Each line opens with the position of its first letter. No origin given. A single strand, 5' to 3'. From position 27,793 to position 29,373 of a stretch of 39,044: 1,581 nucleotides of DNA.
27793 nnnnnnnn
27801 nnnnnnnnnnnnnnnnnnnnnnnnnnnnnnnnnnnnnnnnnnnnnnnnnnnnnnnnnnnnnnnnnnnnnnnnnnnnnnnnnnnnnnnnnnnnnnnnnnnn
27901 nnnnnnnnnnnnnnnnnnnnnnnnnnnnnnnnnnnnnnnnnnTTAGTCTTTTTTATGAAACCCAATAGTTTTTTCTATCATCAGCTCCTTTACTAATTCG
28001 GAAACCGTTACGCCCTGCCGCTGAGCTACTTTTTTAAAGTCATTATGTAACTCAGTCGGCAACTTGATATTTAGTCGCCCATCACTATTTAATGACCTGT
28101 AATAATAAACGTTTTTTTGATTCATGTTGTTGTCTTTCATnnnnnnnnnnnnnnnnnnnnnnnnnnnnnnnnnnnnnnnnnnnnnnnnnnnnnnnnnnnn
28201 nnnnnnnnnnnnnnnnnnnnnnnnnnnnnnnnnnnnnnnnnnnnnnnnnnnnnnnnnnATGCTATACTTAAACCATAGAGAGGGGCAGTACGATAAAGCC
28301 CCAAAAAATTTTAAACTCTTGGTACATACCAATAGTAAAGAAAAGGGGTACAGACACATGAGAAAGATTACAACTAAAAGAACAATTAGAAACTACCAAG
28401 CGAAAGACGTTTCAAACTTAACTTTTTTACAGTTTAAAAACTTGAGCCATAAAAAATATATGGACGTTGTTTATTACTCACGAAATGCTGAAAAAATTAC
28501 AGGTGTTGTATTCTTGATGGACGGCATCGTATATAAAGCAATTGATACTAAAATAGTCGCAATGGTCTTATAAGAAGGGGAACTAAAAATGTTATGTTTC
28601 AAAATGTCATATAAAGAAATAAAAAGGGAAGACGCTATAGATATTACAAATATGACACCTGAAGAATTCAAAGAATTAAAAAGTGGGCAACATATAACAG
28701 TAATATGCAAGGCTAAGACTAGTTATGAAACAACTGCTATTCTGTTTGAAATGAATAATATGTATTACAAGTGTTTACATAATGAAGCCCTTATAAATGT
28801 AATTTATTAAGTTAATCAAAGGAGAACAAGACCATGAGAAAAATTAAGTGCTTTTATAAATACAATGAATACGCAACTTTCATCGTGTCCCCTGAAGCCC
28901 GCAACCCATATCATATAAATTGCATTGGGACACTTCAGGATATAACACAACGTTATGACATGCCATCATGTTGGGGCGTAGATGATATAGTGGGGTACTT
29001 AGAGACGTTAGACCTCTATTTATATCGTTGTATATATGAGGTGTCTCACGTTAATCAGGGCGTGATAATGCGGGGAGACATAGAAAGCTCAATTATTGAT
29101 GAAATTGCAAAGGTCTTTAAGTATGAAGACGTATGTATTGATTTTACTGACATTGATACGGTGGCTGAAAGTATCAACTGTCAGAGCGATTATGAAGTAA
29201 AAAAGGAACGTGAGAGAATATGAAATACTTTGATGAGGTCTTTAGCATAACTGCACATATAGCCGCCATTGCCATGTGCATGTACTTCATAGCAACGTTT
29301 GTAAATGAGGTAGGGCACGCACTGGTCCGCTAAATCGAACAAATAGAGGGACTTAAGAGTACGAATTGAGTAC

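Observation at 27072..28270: Reverse-strand three-gene cassette headed by an RHH regulator with back-to-back consensus σ70 promoters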

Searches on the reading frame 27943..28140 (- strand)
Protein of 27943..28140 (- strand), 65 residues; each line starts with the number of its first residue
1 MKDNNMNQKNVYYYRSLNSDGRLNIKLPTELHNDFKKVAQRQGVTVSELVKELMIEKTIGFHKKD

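Call 7: search_protein_families(library=pfam, proteins=[window:27943-28140:-], max_evalue=1)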
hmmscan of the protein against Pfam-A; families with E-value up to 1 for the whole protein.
window:27943-28140:- (65 aa): 10 families
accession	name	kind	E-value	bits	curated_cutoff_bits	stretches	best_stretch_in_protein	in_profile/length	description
PF07878.17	RHH_5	-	1.5e-07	31.5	26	1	22-54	3-35/43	CopG-like RHH_1 or ribbon-helix-helix domain, RHH_5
PF19807.5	DUF6290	-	0.00043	20.9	27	1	24-57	5-38/72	Family of unknown function (DUF6290)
PF12441.14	CopG_antitoxin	-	0.00096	20.3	28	1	20-56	42-78/79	CopG antitoxin of type II toxin-antitoxin system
PF19891.5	DUF6364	-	0.0049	17.7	27.3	1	21-54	3-36/70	Family of unknown function (DUF6364)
PF09274.16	ParG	-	0.022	15.3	21.4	1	21-54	35-68/76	ParG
PF05534.18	HicB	-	0.032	14.6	21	1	20-52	17-49/51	HicB family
PF23807.1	RHH_10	-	0.074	13.8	27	1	23-54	26-57/84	Ribbon-helix-helix protein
PF01402.27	RHH_1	-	0.12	12.8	20.5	1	22-53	1-32/39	Ribbon-helix-helix protein, copG family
PF03869.20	Arc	-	0.12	12.6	20.4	1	21-53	5-38/50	Arc-like DNA binding domain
PF13467.12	RHH_4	-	0.19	12.2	25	1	25-53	15-43/67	Ribbon-helix-helix domain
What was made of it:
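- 27943..28140 (-): 65-aa ribbon-helix-helix protein, the proposed repressor. Pfam RHH_5 above the curated cut-off (call 7).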

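Call 10: search_protein_families(library=phrogs, proteins=[window:27943-28140:-], max_evalue=0.1)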
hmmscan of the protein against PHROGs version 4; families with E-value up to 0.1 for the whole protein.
window:27943-28140:- (65 aa): 11 families
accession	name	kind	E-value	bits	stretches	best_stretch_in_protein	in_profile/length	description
phrog_2639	-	transcription regulation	7.2e-05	23.9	1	14-56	31-73/91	Arc-like repressor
phrog_582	-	transcription regulation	0.00026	22.2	1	3-56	41-93/105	Arc-like repressor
phrog_7325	-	transcription regulation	0.00073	20.7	1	25-56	61-92/151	CopG-like transcriptional repressor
phrog_9151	-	moron, auxiliary metabolic gene and host takeover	0.00083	20.7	1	20-58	71-109/119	HicB-like antitoxin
phrog_4085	-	unknown function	0.0068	17.7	1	23-56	3-36/77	-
phrog_13890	-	unknown function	0.024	15.6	1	22-57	19-54/73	-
phrog_876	-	transcription regulation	0.031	14.8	1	19-52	66-99/239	transcriptional repressor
phrog_2737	-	unknown function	0.033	15.2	1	20-54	4-38/86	-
phrog_29983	-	unknown function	0.034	15.6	1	22-56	90-124/131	-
phrog_5333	-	unknown function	0.04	15.1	1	25-56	6-37/64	-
phrog_4816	-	unknown function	0.09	14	0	3-22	29-48/64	-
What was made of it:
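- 27943..28140 (-): PHROG Arc-like repressor (call 10).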

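Call 68: search_protein_families(library=padloc, proteins=[window:27943-28140:-], max_evalue=0.1)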
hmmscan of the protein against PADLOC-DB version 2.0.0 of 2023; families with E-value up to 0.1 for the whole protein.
window:27943-28140:- (65 aa): 0 families

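Call 69: search_protein_families(library=ncbifam, proteins=[window:27943-28140:-], max_evalue=0.1)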
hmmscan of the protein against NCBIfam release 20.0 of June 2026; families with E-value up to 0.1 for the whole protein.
window:27943-28140:- (65 aa): 6 families
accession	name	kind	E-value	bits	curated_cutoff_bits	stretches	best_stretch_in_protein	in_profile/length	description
NF047399.1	BrnA_antitoxin_add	equivalog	0.00012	22.1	60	1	18-57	30-69/70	type II toxin-antitoxin system BrnA family antitoxin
NF046040.1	RelB_antitoxin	equivalog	0.0005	20.3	50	1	24-57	2-35/69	type II toxin-antitoxin system RelB family antitoxin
NF007271.0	PRK09726.1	equivalog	0.024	14.6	79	1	25-57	7-39/88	type II toxin-antitoxin system antitoxin HipB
NF008671.0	PRK11675.1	equivalog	0.039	14.4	62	1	21-57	51-87/95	LexA regulated protein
NF048017.1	antitoxin_RelB_like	equivalog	0.059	13.6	50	1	26-55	1-30/70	type II toxin-antitoxin system RelB family antitoxin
NF010256.0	PRK13702.1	subfamily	0.082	13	87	1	21-56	42-77/85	replication regulatory protein RepA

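Call 91: search_solved_structures(query=window:27943-28140:-, max_evalue=10, show_alignments=2)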
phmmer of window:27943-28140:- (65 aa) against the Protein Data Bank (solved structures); distinct sequences matched with E-value up to 10: 12.
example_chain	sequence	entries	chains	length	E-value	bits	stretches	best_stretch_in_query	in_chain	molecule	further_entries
8pr7_C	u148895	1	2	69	0.077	16.7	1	10-40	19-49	Centrosomal protein of 192 kDa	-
4yg1_A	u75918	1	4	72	0.087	16.5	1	25-57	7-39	Antitoxin HipB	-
4yg4_A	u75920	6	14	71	0.093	16.4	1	25-57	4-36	Antitoxin HipB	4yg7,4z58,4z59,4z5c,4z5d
2wiu_B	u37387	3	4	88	0.13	15.9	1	25-57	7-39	HTH-TYPE TRANSCRIPTIONAL REGULATOR HIPB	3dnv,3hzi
5k98_B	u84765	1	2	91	0.14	15.9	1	25-57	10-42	Antitoxin HipB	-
4z5h_A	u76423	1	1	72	0.25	15.1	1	25-57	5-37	Antitoxin HipB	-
1p94_A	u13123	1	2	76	0.27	15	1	20-54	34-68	plasmid partition protein ParG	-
1b28_A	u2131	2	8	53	0.42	14.3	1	21-57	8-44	PROTEIN (REGULATORY PROTEIN ARC) | ARC REPRESSOR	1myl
4yxx_A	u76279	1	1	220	0.46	14.2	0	26-58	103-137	dTor_6x35L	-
2k9i_A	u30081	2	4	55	0.47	14.2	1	14-64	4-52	Uncharacterized protein ORF56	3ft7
4h1l_H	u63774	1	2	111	1.2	12.9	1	3-53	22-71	Ani2.3 TCR B chain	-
1cqy_A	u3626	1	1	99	1.9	12.3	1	12-46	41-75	BETA-AMYLASE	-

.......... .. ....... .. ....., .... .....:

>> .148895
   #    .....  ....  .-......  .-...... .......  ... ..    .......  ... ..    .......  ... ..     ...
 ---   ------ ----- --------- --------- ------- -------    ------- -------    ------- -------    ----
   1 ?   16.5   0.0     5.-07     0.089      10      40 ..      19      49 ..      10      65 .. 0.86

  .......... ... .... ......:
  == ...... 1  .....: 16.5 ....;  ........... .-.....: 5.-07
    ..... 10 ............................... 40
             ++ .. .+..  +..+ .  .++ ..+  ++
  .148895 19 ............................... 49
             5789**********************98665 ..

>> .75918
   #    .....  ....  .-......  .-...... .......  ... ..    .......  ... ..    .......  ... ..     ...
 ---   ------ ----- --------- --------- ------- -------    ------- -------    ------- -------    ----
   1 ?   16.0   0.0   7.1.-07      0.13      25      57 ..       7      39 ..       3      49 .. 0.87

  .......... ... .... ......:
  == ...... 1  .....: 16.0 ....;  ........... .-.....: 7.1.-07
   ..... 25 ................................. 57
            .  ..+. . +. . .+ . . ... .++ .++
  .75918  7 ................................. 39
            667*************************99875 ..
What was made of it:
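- On Ribbon-helix-helix (MetJ/Arc/CopG) DNA-binding superfamily: No structure was predicted for it, and PDB sequence hits (ParG, Arc, ORF56) are not significant (call 91).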

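Call 95: search_dna_similar(query=window:27943-28140:-, collection=phages, mode=protein, max_evalue=0.001, max_rows=15)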
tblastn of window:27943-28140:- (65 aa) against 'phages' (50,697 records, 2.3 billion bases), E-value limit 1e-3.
No match.

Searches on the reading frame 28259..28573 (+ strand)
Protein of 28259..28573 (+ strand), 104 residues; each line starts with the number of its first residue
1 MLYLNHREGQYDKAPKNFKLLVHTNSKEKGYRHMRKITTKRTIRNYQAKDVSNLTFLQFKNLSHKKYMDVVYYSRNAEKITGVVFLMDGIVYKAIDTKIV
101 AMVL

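Call 7: search_protein_families(library=pfam, proteins=[window:28259-28573:+], max_evalue=1)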
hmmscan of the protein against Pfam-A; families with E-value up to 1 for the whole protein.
window:28259-28573:+ (104 aa): 1 family
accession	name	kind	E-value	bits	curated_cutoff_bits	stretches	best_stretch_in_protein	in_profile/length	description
PF07738.19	Sad1_UNC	-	0.089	13.3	22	1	5-63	47-113/132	Sad1 / UNC-like C-terminal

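Call 10: search_protein_families(library=phrogs, proteins=[window:28259-28573:+], max_evalue=0.1)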
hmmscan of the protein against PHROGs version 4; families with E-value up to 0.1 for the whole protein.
window:28259-28573:+ (104 aa): 1 family
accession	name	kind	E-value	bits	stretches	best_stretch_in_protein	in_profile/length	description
phrog_8868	-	unknown function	0.012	16.6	1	28-84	3-54/88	-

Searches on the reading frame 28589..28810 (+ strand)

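Call 7: search_protein_families(library=pfam, proteins=[window:28589-28810:+], max_evalue=1)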
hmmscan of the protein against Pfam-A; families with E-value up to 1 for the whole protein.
window:28589-28810:+ (73 aa): 1 family
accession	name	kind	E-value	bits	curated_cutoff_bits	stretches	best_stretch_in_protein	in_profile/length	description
PF11518.13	DUF3221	-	0.13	13.1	26.4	1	11-46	33-69/82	Protein of unknown function (DUF3221)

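Call 10: search_protein_families(library=phrogs, proteins=[window:28589-28810:+], max_evalue=0.1)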
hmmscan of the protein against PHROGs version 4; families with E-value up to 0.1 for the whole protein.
window:28589-28810:+ (73 aa): 3 families
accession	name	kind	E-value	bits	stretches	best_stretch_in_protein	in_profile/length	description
phrog_10263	-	unknown function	0.011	16.9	1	23-63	43-79/93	-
phrog_14020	-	unknown function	0.075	14.2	1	15-68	5-57/82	-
phrog_9085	-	unknown function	0.08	14.1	0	3-25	23-45/69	-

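Call 68: search_protein_families(library=padloc, proteins=[window:28589-28810:+], max_evalue=0.1)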
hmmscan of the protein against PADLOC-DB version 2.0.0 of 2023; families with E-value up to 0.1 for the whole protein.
window:28589-28810:+ (73 aa): 0 families

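Call 69: search_protein_families(library=ncbifam, proteins=[window:28589-28810:+], max_evalue=0.1)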
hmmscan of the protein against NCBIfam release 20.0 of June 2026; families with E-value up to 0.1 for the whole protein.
window:28589-28810:+ (73 aa): 0 families

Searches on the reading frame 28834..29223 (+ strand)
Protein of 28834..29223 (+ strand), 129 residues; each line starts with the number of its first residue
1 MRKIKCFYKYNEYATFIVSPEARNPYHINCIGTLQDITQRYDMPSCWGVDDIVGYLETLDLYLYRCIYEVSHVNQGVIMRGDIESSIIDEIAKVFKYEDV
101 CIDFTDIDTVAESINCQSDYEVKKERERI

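Call 7: search_protein_families(library=pfam, proteins=[window:28834-29223:+], max_evalue=1)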
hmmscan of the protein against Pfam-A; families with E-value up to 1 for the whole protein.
window:28834-29223:+ (129 aa): 2 families
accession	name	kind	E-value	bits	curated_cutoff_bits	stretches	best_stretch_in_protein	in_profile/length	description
PF05352.17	Phage_connector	-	0.0019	18.1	25.6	1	27-89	66-128/281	Phage Connector (GP10)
PF01113.26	DapB_N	-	0.013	16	25.6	1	79-121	49-91/124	Dihydrodipicolinate reductase, N-terminus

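Call 10: search_protein_families(library=phrogs, proteins=[window:28834-29223:+], max_evalue=0.1)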
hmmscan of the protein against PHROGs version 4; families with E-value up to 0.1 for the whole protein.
window:28834-29223:+ (129 aa): 1 family
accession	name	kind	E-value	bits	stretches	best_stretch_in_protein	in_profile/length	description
phrog_17562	-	unknown function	0.09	13.2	0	6-52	204-249/258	-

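Call 68: search_protein_families(library=padloc, proteins=[window:28834-29223:+], max_evalue=0.1)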
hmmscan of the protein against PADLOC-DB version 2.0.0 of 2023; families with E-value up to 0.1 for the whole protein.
window:28834-29223:+ (129 aa): 0 families

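Call 69: search_protein_families(library=ncbifam, proteins=[window:28834-29223:+], max_evalue=0.1)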
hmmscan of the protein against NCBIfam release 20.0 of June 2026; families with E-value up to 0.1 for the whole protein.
window:28834-29223:+ (129 aa): 0 families
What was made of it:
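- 28358..29333 (+): Rightward early operon: e71 (28358-28573), e73 (28589-28810), e129 (28834-29223), e37 (29220-29333). No Pfam, PADLOC or NCBIfam family hit for e71, e73 or e129 (calls 7, 68, 69).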
